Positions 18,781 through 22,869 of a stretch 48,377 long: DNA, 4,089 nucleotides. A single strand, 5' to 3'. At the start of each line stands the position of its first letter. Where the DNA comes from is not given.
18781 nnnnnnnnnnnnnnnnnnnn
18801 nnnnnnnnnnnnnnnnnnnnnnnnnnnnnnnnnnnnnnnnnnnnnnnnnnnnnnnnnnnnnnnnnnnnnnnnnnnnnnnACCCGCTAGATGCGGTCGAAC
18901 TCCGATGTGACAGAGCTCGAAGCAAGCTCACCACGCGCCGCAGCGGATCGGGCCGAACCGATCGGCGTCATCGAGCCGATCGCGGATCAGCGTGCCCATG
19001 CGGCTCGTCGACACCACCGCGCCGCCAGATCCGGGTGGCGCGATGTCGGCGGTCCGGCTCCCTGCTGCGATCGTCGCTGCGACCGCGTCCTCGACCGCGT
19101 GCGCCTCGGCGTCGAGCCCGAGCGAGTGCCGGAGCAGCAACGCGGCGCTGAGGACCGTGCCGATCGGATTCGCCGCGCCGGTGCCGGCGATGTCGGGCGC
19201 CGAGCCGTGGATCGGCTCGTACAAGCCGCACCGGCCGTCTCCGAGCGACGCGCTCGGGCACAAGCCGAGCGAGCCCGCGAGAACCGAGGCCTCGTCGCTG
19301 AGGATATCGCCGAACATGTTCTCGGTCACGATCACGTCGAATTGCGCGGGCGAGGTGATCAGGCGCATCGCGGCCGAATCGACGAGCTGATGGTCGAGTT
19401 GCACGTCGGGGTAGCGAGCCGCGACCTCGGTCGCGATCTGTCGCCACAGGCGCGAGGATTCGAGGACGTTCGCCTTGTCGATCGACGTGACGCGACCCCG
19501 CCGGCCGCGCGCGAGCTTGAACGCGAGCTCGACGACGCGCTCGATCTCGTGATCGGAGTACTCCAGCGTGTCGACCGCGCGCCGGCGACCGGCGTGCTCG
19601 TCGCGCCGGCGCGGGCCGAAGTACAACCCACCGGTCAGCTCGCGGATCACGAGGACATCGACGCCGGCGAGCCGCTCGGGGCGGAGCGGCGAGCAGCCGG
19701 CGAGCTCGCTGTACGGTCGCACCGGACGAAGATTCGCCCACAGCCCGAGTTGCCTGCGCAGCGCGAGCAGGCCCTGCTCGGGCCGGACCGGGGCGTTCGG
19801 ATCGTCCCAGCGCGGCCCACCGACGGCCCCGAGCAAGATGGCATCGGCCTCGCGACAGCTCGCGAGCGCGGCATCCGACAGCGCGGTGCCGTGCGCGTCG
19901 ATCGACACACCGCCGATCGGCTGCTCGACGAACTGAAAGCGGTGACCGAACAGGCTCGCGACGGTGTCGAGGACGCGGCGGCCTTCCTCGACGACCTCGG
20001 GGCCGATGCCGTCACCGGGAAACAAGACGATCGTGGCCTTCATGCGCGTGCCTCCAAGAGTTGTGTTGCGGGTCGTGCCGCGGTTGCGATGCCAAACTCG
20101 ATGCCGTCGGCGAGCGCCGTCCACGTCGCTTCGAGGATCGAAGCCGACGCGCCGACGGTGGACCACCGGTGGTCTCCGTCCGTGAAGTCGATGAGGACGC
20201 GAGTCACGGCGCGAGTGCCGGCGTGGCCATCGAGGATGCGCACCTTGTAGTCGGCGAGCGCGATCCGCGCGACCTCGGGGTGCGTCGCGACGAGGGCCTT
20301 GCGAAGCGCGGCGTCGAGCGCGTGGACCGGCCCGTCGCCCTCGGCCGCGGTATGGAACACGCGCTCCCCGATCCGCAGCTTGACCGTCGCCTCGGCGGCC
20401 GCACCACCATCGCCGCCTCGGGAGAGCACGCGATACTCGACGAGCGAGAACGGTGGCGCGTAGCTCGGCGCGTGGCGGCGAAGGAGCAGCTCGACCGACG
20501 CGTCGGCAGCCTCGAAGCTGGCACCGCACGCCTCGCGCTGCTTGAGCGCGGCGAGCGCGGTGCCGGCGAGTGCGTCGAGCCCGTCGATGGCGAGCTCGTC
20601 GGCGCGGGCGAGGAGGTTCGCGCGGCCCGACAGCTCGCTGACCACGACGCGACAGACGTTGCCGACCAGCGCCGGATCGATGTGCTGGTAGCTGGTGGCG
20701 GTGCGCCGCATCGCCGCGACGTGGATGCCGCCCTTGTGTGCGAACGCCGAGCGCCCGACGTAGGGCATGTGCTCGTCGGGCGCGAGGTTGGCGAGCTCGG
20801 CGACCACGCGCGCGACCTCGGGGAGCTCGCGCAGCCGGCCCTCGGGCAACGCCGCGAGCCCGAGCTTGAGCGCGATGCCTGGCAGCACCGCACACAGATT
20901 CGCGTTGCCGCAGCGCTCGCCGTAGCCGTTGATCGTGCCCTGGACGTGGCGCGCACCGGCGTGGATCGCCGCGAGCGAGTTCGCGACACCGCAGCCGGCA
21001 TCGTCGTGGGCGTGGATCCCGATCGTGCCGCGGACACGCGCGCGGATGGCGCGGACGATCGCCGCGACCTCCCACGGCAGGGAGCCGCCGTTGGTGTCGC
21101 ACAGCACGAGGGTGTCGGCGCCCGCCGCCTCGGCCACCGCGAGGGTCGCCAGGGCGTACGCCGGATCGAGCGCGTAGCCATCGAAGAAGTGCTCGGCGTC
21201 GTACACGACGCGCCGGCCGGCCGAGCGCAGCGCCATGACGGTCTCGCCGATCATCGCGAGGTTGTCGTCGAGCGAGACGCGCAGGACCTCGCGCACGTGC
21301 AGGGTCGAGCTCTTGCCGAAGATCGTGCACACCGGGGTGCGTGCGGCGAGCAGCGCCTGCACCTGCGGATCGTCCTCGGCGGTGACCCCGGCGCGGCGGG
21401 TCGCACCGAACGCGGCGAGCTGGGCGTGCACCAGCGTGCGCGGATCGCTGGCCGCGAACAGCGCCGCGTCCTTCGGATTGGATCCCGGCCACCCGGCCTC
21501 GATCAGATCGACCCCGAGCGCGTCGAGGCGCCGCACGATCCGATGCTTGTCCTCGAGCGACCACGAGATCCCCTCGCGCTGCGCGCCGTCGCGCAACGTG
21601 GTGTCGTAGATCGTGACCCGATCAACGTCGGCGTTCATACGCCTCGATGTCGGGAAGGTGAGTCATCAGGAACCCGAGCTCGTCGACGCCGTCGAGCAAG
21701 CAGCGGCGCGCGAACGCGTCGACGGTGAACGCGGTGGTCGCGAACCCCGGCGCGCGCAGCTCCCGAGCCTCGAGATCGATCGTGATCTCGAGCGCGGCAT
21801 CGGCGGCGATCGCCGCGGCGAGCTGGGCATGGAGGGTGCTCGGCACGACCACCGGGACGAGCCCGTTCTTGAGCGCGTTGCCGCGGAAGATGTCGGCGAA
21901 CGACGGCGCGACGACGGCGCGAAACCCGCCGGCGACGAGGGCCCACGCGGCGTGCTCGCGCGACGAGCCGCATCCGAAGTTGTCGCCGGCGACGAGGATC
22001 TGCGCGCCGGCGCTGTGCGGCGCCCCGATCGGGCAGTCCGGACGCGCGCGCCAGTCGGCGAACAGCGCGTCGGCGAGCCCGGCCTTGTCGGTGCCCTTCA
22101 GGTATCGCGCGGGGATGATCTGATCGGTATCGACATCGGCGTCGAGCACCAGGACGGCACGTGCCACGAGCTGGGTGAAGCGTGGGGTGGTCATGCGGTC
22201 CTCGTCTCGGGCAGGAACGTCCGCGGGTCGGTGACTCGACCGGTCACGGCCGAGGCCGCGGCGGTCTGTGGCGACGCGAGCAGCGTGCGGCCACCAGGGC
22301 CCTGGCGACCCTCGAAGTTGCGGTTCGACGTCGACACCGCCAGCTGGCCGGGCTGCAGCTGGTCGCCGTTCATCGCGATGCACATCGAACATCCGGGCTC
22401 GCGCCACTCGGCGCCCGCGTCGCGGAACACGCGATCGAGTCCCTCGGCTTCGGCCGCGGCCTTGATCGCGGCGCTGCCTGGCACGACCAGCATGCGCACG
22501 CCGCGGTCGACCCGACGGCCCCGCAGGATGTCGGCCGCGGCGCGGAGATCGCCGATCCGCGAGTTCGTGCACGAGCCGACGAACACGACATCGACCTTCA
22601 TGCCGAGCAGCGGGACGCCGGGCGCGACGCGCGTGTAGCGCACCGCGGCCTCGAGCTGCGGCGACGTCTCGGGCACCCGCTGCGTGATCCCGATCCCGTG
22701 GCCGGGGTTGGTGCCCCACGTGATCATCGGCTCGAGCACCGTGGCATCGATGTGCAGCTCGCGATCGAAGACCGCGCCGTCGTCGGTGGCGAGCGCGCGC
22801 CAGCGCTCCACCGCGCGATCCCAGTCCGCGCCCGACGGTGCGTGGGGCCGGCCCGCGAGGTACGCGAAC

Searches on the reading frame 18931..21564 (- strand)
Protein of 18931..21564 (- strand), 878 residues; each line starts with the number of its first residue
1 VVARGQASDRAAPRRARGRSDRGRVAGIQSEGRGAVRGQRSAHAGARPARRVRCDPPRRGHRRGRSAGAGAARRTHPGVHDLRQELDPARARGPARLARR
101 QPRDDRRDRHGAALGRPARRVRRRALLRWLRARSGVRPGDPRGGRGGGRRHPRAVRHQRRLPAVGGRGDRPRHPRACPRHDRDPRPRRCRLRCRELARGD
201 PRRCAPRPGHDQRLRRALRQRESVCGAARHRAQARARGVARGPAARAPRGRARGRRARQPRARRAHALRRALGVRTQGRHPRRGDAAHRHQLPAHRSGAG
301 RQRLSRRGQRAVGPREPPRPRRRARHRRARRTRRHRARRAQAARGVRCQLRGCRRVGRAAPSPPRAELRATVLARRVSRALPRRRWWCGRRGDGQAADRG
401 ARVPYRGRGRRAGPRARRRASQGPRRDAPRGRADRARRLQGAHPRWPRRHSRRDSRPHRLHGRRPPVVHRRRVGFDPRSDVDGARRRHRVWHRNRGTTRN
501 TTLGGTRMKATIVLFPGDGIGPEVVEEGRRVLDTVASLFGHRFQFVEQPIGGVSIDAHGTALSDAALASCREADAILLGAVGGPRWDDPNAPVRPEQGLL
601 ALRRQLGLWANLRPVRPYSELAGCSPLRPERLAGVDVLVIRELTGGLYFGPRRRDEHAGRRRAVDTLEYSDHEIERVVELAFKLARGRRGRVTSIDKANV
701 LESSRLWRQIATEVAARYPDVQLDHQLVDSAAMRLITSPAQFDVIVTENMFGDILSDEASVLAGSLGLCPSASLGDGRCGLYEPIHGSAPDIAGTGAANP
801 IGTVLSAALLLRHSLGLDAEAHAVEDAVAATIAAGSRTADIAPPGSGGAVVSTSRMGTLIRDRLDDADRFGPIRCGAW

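Call 11: search_protein_families(library=ncbifam, proteins=[window:18931-21564:-], max_evalue=1e-10)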
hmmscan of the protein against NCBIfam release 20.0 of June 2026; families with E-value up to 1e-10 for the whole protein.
window:18931-21564:- (878 aa): 16 families
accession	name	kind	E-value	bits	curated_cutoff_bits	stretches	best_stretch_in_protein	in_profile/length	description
TIGR00169.1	leuB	equivalog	7.4e-140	465.9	353.2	1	512-856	2-345/349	3-isopropylmalate dehydrogenase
TIGR02088.1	LEU3_arch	subfamily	7.6e-82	275.1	409.8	1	512-841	1-310/324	isopropylmalate/isohomocitrate dehydrogenases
NF002898.0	PRK03437.1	equivalog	1.4e-77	261.3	393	1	509-848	4-329/347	3-isopropylmalate dehydrogenase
NF040619.1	AksF_Meth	equivalog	6e-72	242.6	500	1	511-841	3-330/343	homoisocitrate dehydrogenase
NF040626.1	AksF2_Meth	equivalog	1e-69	235.4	540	1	511-841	3-313/333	homoisocitrate dehydrogenase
TIGR02089.1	TTC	equivalog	7.3e-66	222.5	470.4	1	511-842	5-336/352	tartrate dehydrogenase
NF006048.0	PRK08194.1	equivalog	3.6e-62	210.5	501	1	510-842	4-333/352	tartrate dehydrogenase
NF006529.0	PRK08997.1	equivalog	3.1e-61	207.2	510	1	508-840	2-317/335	isocitrate dehydrogenase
NF040855.1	iso_homocit_dh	equivalog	3.9e-60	203.9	680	1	513-842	5-303/345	isocitrate--homoisocitrate dehydrogenase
NF006673.0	PRK09222.1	equivalog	1.4e-59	202.4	509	1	508-866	3-343/482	NADP-dependent isocitrate dehydrogenase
TIGR00175.1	mito_nad_idh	equivalog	1.3e-48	165.9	432.4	1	509-844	3-320/334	isocitrate dehydrogenase (NAD(+))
TIGR02924.1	ICDH_alpha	equivalog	2.4e-48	165.4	561.35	1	513-866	4-339/473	isocitrate dehydrogenase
TIGR00183.1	prok_nadp_idh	equivalog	2.5e-27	95.8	567.3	1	720-860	274-412/417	isocitrate dehydrogenase (NADP(+))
NF005036.0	PRK06451.1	equivalog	8.8e-25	87.3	484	1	721-842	268-387/412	NADP-dependent isocitrate dehydrogenase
NF005425.0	PRK07006.1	equivalog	8.6e-24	84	490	1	720-860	274-412/416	NADP-dependent isocitrate dehydrogenase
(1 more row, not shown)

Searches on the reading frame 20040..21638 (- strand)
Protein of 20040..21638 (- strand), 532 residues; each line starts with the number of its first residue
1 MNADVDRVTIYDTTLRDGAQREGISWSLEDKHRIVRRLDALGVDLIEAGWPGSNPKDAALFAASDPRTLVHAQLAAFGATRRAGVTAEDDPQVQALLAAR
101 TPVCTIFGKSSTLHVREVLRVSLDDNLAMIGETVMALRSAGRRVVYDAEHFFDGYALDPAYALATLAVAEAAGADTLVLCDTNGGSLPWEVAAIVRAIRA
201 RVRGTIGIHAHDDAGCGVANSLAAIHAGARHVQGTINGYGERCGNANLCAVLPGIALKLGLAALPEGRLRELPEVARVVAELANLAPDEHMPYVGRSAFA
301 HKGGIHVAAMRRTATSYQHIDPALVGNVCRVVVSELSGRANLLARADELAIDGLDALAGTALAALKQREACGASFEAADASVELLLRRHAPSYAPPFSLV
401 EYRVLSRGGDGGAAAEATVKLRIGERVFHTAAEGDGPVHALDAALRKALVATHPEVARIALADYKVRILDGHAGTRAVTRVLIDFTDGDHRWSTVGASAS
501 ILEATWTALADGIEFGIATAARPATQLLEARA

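Call 11: search_protein_families(library=ncbifam, proteins=[window:20043-21638:-], max_evalue=1e-10)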
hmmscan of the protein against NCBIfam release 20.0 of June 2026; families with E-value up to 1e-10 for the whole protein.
window:20043-21638:- (532 aa): 18 families
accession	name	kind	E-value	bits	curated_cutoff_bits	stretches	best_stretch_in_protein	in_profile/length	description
TIGR00977.1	citramal_synth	equivalog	3e-198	659.4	450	1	8-518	2-518/526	citramalate synthase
NF002086.0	PRK00915.1-3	equivalog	6.5e-68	229.5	532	1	4-513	3-498/516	2-isopropylmalate synthase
NF002085.0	PRK00915.1-2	subfamily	1.2e-67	228.8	517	1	5-514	11-497/504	2-isopropylmalate synthase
TIGR02090.1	LEU1_arch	subfamily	3.8e-60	203.9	484.75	1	8-353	1-332/363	isopropylmalate/citramalate/homocitrate synthases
NF002088.0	PRK00915.1-5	equivalog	1.3e-59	202.1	697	1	7-511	3-493/514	2-isopropylmalate synthase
TIGR00973.1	leuA_bact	equivalog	7.8e-59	199.4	598.7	1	7-512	1-492/494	2-isopropylmalate synthase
NF002087.0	PRK00915.1-4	equivalog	1.2e-58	198.9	729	1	4-510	3-496/516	2-isopropylmalate synthase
NF002084.0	PRK00915.1-1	equivalog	4.8e-57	193.7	748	1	6-512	3-495/523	2-isopropylmalate synthase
TIGR02660.1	nifV_homocitr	equivalog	1.1e-54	186.1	462.9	1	8-366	2-346/365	homocitrate synthase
TIGR02146.1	LysS_fung_arch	equivalog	2.1e-52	178.5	413.55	1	10-355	1-332/344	homocitrate synthase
NF041069.1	IPMS_Sufob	equivalog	4.5e-49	167.7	600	1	8-368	1-349/371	isopropylmalate synthase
NF042434.1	IPMS_Lepto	equivalog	2.8e-38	131.9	500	1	7-327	5-326/374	2-isopropylmalate synthase LeuA2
NF042433.1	CitmalDyn_Leptosp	equivalog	1.3e-27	96.6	950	1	5-342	5-338/514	(R)-citramalate synthase CimA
NF006049.0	PRK08195.1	subfamily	1.4e-22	80.2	229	1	167-251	155-241/344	4-hyroxy-2-oxovalerate/4-hydroxy-2-oxopentanoic acid aldolase,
NF002991.1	PRK03739.1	subfamily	1.1e-21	77.1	455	1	194-512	225-547/550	2-isopropylmalate synthase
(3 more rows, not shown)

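Call 55: find_encoding_contigs(protein=window:20040-21638:-, flank=1000, max_places=3)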
Protein window:20040-21638:- (532 aa): no gene with exactly this product is on record in the collection.

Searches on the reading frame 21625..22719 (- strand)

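Call 11: search_protein_families(library=ncbifam, proteins=[window:21625-22719:-], max_evalue=1e-10)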
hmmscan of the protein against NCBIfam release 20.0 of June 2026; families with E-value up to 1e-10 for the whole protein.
window:21625-22719:- (365 aa): 10 families
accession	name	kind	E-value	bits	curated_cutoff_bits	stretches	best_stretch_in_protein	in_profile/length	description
NF002458.0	PRK01641.1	subfamily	1.1e-62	211.2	167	1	180-364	3-192/202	3-isopropylmalate dehydratase small subunit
TIGR00171.1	leuD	equivalog_domain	6.6e-45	153.3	116.25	1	181-354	4-184/188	3-isopropylmalate dehydratase small subunit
TIGR02087.1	LEUD_arch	subfamily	2.8e-25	88.9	108.95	1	191-322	5-124/157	LeuD/DmdB family oxidoreductase small subunit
NF040604.2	HacB_Meth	equivalog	8.9e-23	80.9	230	1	189-318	7-124/159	homoaconitase small subunit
TIGR02084.1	leud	equivalog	1.1e-21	77.1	245.85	1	189-290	3-99/156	3-isopropylmalate dehydratase small subunit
NF040625.1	HacB2_Meth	equivalog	5.6e-20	71.4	230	1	193-321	12-125/161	homoaconitase small subunit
NF010629.0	PRK14023.1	equivalog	2.4e-14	53.5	229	1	192-293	7-104/166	homoaconitate hydratase small subunit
TIGR00139.1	h_aconitase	equivalog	9.1e-13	47.4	529.9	1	179-296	524-639/709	homoaconitase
NF005558.0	PRK07229.1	equivalog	7.8e-12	44.5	612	1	186-292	472-578/647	aconitate hydratase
TIGR01342.1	acon_putative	hypoth_equivalog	4.2e-11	41.8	719.15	1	237-292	526-581/655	putative aconitate hydratase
